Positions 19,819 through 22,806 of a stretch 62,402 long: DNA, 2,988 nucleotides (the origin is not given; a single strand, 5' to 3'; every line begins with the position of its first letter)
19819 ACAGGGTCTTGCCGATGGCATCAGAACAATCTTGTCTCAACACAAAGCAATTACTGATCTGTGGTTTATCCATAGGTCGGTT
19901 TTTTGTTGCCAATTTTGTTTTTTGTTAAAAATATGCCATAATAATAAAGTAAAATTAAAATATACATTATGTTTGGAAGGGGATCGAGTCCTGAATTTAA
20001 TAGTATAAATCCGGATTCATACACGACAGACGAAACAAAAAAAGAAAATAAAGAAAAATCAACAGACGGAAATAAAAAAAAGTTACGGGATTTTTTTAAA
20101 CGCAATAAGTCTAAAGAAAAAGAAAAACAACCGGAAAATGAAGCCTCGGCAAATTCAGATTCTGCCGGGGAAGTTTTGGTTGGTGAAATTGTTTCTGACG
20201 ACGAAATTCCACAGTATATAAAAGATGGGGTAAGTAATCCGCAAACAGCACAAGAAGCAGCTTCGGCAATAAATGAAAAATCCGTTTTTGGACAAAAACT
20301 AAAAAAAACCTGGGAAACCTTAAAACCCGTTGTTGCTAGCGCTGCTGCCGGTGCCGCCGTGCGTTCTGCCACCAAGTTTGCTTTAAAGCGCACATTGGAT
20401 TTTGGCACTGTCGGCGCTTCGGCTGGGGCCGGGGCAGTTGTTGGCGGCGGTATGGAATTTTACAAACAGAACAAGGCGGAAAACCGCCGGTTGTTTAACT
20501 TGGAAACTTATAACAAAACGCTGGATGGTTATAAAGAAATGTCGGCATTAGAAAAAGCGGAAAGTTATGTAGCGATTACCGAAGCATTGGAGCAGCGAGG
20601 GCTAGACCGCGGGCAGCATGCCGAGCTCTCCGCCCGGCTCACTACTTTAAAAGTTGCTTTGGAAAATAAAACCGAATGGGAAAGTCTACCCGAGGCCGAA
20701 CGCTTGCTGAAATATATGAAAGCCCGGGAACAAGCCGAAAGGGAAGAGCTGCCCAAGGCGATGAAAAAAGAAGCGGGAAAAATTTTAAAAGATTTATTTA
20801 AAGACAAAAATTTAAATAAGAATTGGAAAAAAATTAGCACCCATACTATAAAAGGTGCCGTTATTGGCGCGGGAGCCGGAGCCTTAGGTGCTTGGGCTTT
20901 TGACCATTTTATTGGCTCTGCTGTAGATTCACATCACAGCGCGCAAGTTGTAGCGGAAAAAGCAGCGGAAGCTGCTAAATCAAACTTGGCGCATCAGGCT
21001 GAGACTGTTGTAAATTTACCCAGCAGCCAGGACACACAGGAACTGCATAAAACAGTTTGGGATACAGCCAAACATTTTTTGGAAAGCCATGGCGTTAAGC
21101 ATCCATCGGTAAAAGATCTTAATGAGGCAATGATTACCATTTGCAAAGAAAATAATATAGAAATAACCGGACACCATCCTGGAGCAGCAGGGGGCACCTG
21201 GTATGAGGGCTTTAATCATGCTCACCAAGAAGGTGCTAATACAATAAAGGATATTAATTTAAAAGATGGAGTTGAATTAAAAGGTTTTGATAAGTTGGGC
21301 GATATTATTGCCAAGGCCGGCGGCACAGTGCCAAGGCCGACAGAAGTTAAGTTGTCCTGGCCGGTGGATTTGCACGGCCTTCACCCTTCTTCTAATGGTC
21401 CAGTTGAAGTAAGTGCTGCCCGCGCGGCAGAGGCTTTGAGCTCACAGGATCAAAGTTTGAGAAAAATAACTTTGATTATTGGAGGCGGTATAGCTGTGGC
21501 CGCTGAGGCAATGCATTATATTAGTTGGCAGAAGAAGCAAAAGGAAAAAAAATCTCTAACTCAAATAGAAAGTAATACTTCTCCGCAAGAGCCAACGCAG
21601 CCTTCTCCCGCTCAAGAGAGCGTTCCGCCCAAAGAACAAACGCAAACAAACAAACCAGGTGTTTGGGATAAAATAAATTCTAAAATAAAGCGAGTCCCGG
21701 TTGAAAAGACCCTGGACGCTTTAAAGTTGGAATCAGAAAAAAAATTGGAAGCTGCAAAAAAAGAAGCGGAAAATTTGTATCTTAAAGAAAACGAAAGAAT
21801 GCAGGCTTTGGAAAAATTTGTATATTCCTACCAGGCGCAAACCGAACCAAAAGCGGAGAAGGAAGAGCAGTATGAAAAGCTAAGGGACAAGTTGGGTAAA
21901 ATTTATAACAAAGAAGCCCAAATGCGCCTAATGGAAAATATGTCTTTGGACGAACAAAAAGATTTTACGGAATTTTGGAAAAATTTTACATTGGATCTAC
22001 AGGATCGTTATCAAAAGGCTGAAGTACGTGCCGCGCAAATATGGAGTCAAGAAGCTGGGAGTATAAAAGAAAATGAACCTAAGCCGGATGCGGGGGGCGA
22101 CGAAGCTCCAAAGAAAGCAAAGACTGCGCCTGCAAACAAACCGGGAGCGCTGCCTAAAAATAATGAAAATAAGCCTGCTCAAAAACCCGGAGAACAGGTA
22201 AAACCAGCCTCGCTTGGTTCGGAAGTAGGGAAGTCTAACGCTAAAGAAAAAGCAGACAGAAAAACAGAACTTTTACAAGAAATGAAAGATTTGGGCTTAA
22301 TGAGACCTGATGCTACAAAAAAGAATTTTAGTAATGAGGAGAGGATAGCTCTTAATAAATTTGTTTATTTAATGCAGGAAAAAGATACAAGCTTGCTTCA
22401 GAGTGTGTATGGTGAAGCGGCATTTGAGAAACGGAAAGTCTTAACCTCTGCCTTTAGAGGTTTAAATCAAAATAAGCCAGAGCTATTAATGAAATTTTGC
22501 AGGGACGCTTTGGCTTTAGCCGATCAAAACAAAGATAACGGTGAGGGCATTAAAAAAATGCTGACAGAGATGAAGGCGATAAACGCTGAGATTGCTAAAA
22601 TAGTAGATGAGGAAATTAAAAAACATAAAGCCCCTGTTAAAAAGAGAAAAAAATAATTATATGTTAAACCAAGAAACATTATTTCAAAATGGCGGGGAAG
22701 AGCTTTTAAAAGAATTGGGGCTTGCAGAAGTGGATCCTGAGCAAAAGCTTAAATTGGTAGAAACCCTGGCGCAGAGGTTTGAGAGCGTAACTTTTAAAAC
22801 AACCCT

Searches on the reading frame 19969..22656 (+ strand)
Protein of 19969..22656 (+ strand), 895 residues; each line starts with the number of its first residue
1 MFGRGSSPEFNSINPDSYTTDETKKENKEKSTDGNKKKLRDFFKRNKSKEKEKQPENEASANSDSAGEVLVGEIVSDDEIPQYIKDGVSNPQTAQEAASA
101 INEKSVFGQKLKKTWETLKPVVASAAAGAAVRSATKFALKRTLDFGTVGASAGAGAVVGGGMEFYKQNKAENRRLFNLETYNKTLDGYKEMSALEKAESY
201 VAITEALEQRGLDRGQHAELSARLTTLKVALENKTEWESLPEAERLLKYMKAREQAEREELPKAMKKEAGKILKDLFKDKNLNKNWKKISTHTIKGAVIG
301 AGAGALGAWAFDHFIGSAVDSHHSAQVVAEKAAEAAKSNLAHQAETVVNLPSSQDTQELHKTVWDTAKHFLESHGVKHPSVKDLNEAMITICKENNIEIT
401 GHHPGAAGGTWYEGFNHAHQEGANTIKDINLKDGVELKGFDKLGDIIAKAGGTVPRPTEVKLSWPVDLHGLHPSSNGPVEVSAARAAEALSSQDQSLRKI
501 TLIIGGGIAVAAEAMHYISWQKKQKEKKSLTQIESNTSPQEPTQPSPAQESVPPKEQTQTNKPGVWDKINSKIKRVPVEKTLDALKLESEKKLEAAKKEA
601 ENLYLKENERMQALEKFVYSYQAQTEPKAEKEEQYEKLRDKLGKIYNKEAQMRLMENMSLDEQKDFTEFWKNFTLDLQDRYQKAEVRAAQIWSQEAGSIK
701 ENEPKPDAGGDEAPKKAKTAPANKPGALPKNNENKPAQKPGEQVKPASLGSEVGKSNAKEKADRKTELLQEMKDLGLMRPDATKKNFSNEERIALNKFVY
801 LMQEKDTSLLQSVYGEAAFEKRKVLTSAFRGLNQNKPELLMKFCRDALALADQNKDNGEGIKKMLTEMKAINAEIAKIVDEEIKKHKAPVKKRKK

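Call 8: search_protein_families(library=pfam, proteins=[window:19969-22656:+], max_evalue=1)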
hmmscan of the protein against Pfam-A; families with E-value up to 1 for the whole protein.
window:19969-22656:+ (895 aa): 4 families
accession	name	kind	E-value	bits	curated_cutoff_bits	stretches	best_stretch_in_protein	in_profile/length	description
PF01102.23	Glycophorin_A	-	0.019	15.6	30.1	1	492-541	52-101/114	Glycophorin A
PF15091.11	DUF4554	-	0.16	11.4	27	1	636-738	313-415/458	Domain of unknown function (DUF4554)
PF18093.7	Trm5_N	-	0.49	10.6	22.7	0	854-873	5-24/47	tRNA methyltransferase 5 N-terminal domain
PF05240.20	APOBEC_C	-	0.71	10.4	23.6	0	636-682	18-58/78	APOBEC-like C-terminal domain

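Call 9: search_protein_families(library=ncbifam, proteins=[window:19969-22656:+], max_evalue=1)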
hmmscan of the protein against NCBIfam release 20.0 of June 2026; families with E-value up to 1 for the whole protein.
window:19969-22656:+ (895 aa): 0 families

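Call 30: find_encoding_contigs(protein=window:19969-22656:+, flank=10000)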
Protein window:19969-22656:+ (895 aa): no gene with exactly this product is on record in the collection.
